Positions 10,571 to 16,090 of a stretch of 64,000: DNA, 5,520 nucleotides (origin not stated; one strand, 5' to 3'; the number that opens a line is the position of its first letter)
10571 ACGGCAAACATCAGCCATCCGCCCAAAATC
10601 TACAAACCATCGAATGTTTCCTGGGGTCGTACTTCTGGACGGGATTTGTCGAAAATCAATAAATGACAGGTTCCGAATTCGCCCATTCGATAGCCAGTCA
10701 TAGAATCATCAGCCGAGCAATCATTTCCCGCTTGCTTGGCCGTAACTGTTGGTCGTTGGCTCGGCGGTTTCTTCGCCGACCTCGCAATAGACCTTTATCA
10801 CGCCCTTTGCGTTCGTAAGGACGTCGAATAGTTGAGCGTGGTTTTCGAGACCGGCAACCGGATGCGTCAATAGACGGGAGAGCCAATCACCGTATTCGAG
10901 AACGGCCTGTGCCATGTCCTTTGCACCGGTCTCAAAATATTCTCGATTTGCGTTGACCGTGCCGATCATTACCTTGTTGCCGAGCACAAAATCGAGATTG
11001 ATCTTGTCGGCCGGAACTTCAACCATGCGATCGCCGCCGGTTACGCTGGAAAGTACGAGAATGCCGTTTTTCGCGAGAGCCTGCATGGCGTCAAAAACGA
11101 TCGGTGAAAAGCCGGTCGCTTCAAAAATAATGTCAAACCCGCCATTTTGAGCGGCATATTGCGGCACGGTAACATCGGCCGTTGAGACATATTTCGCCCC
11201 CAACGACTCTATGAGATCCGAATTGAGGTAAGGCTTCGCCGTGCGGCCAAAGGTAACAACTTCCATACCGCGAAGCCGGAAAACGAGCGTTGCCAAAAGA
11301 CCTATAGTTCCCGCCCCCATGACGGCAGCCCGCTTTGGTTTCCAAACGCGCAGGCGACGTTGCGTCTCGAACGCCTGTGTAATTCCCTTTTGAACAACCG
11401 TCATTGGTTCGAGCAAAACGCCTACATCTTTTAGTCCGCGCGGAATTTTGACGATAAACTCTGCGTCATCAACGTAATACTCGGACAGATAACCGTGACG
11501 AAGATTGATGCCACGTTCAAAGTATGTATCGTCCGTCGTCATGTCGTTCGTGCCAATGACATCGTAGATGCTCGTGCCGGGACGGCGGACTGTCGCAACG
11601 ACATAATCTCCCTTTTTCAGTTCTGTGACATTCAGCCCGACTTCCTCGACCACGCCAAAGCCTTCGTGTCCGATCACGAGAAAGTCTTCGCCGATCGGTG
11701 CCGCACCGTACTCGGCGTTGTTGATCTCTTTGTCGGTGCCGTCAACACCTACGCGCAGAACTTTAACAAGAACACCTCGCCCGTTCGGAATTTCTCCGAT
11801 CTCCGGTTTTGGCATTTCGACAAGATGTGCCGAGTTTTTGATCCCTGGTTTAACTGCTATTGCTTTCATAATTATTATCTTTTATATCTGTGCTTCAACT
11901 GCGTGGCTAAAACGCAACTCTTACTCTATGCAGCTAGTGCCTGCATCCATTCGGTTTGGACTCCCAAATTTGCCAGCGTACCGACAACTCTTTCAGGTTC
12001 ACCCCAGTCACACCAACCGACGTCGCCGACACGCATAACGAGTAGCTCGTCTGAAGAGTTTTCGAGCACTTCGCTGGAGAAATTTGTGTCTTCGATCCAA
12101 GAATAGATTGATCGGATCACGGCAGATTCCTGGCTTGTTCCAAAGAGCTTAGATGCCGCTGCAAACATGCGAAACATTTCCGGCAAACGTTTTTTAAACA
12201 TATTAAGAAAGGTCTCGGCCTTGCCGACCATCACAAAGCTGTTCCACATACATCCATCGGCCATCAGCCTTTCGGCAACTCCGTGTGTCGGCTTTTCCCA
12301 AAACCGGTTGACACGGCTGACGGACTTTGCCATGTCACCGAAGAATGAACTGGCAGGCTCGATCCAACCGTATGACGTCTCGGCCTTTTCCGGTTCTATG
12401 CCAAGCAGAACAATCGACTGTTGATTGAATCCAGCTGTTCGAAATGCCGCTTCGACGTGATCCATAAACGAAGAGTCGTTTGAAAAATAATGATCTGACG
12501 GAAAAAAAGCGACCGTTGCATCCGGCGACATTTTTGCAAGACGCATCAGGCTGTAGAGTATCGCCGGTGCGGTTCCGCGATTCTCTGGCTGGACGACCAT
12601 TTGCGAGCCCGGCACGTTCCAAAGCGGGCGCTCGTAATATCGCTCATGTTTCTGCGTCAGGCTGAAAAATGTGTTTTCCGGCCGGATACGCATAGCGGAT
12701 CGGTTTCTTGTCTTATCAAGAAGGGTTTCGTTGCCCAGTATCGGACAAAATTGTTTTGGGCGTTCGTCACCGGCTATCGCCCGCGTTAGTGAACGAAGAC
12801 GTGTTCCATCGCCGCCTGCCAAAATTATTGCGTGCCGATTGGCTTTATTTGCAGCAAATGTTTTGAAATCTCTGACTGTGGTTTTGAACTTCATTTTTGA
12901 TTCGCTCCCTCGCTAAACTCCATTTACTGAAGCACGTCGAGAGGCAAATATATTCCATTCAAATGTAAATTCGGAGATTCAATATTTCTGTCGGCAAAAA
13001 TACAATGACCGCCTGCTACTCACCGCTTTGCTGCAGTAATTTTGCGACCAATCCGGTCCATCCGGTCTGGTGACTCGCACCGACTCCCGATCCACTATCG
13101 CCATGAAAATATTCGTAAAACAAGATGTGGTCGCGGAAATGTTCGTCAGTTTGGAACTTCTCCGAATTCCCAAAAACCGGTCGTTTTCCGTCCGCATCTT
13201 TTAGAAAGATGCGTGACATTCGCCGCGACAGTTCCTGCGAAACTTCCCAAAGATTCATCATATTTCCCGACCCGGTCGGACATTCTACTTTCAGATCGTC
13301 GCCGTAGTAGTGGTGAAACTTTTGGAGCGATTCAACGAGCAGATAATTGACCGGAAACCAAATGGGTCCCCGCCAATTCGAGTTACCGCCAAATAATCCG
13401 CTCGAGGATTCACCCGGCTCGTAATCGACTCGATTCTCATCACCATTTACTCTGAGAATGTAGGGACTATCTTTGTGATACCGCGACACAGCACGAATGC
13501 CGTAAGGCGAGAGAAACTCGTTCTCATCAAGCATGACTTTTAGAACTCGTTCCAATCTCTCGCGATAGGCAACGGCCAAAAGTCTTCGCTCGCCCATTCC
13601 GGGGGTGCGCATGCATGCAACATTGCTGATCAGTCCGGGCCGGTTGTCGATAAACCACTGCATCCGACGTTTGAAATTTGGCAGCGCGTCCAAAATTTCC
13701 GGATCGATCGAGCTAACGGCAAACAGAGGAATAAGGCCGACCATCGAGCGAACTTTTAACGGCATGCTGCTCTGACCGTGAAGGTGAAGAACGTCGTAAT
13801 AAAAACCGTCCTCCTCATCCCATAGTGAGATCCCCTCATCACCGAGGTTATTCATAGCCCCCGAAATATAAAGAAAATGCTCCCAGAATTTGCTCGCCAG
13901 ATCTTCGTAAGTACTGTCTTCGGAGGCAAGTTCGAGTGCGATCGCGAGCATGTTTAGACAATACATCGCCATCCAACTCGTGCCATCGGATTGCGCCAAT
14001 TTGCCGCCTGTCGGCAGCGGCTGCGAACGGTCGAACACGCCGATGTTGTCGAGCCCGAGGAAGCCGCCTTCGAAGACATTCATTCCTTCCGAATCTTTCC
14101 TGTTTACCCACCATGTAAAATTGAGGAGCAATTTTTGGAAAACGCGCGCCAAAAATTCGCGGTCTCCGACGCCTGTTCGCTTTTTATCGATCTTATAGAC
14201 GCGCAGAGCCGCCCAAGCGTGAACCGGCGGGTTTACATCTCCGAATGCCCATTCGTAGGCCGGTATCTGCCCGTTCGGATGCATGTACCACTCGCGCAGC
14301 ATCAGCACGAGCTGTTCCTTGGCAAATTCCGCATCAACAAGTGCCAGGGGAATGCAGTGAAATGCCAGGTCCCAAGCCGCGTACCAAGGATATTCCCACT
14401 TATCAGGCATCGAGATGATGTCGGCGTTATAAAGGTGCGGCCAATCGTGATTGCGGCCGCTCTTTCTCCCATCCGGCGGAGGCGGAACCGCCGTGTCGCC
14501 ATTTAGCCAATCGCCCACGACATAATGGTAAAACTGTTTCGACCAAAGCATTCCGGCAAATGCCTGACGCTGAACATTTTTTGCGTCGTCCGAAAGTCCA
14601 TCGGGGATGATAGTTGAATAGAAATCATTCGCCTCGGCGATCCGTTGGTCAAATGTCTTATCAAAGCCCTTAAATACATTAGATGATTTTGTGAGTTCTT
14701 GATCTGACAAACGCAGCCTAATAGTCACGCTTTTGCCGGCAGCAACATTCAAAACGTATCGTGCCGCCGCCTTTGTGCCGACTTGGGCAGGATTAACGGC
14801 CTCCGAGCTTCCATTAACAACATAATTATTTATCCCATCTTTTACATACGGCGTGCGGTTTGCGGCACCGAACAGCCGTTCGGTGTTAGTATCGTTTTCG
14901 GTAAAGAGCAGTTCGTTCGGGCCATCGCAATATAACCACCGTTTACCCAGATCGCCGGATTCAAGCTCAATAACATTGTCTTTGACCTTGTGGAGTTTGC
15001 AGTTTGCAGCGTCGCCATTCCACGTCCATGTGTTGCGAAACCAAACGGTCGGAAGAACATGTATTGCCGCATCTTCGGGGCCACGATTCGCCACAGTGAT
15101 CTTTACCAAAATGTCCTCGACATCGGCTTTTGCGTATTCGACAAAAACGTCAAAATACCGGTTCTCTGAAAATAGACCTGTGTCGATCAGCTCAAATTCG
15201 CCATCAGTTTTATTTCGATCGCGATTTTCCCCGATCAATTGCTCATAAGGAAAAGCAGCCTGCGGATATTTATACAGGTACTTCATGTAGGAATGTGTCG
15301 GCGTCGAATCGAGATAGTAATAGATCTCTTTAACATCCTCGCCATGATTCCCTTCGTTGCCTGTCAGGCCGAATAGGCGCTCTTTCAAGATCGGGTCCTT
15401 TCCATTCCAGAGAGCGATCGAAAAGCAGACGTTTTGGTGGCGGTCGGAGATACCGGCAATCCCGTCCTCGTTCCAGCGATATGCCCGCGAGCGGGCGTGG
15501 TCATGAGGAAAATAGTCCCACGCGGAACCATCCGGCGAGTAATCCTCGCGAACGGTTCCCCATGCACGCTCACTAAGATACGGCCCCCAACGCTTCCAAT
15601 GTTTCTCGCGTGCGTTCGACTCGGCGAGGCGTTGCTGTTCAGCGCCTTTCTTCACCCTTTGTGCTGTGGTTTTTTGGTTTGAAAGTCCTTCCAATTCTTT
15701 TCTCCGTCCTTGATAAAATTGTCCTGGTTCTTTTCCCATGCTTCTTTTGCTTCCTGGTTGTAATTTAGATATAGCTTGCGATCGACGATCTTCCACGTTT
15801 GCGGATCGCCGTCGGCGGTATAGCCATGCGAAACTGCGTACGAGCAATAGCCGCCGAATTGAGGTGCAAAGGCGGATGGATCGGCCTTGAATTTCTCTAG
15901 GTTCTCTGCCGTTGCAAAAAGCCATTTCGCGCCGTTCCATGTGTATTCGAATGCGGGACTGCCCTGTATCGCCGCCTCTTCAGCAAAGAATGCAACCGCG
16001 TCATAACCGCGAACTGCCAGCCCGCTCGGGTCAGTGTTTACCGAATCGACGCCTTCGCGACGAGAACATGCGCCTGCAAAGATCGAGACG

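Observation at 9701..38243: Displaced comM 3' end lies about 27 kb downstream of the intact comM in direct orientation, as expected for an insertion island targeting a gene's 3' end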

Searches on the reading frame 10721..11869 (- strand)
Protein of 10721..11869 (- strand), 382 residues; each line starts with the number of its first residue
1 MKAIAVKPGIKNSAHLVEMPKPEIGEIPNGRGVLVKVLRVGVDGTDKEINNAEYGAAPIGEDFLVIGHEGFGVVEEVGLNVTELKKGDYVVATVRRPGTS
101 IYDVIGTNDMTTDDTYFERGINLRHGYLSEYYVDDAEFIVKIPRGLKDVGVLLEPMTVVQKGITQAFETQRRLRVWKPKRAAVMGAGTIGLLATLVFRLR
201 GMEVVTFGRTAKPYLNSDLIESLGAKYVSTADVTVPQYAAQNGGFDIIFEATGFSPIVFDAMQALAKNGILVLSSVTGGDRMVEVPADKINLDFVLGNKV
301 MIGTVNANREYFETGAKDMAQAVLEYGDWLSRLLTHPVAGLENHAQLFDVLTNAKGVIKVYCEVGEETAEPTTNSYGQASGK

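Call 6: search_protein_families(library=pfam, proteins=[window:10721-11869:-])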
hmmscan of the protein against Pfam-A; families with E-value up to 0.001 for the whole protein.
window:10721-11869:- (382 aa): 3 families
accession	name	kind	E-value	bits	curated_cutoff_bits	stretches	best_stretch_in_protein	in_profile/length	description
PF16912.11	Glu_dehyd_C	-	1.1e-50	172.5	34.9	1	148-350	2-200/211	Glucose dehydrogenase C-terminus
PF08240.17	ADH_N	-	2.4e-14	53.9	23.5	1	32-143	4-103/104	Alcohol dehydrogenase GroES-like domain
PF00107.32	ADH_zinc_N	-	7.7e-08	32.8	31.8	1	189-314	2-122/129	Zinc-binding dehydrogenase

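Call 36: find_encoding_contigs(protein=window:10721-11869:-, flank=10000, max_places=8)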
Protein window:10721-11869:- (382 aa): 3 contigs read that carry it; 3 places shown.
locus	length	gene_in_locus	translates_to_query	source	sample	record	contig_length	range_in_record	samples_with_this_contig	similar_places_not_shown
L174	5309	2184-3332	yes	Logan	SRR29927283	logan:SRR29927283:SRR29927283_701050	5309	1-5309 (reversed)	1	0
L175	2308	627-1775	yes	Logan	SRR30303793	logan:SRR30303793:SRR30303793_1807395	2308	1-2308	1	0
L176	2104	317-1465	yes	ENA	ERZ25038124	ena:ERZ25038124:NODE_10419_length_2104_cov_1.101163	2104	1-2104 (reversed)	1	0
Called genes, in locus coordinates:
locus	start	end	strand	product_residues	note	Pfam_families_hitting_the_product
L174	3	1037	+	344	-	?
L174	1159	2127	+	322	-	PF00483:NTP_transferase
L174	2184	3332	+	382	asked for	PF08240:ADH_N, PF16912:Glu_dehyd_C, PF00107:ADH_zinc_N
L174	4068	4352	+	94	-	PF13335:Mg_chelatase_C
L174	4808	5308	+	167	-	?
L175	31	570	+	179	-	PF00483:NTP_transferase (weak)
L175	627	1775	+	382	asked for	PF08240:ADH_N, PF16912:Glu_dehyd_C, PF00107:ADH_zinc_N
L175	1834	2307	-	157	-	?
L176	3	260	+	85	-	?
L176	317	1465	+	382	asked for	PF08240:ADH_N, PF16912:Glu_dehyd_C, PF00107:ADH_zinc_N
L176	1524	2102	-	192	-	?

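Call 41: search_protein_families(library=pfam, proteins=[L174:4808-5308:+], max_evalue=0.01)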
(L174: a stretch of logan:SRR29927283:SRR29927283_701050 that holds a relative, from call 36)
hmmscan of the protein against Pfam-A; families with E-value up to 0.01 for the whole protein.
L174:4808-5308:+ (167 aa): 2 families
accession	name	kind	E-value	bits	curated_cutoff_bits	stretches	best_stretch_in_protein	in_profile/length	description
PF22633.2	F5_F8_type_C_2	-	1.2e-17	64.7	27.8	1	49-123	2-68/91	NedA-like, galactose-binding domain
PF00754.31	F5_F8_type_C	-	1.4e-15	58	28.2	1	35-160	4-114/127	F5/8 type C domain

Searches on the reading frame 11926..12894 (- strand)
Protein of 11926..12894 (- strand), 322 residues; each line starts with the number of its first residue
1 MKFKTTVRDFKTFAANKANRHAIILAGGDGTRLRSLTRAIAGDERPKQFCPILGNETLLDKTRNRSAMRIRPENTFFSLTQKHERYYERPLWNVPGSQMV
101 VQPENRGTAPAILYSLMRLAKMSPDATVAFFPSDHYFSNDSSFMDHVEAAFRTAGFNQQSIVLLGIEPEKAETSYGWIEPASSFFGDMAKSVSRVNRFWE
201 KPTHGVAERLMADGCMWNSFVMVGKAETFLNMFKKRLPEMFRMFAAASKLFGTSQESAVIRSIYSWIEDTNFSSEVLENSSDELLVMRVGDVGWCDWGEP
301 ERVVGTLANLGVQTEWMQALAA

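Call 6: search_protein_families(library=pfam, proteins=[window:11926-12894:-])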
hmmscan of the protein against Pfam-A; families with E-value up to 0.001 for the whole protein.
window:11926-12894:- (322 aa): 1 family
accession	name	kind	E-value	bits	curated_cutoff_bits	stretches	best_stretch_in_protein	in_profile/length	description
PF00483.29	NTP_transferase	-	5.5e-24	85.5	21.2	1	22-300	2-232/245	Nucleotidyl transferase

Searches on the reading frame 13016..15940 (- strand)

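Call 6: search_protein_families(library=pfam, proteins=[window:13016-15940:-])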
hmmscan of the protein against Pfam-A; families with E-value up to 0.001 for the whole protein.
window:13016-15940:- (974 aa): 2 families
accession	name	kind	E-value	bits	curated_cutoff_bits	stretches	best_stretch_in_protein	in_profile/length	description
PF22422.2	MGH1-like_GH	-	6e-24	85.7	27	2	517-744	1-252/356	Mannosylglycerate hydrolase MGH1-like glycoside hydrolase domain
PF03200.22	Glyco_hydro_63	-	6.3e-09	35.6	22.4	1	793-881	363-432/492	Glycosyl hydrolase family 63 C-terminal domain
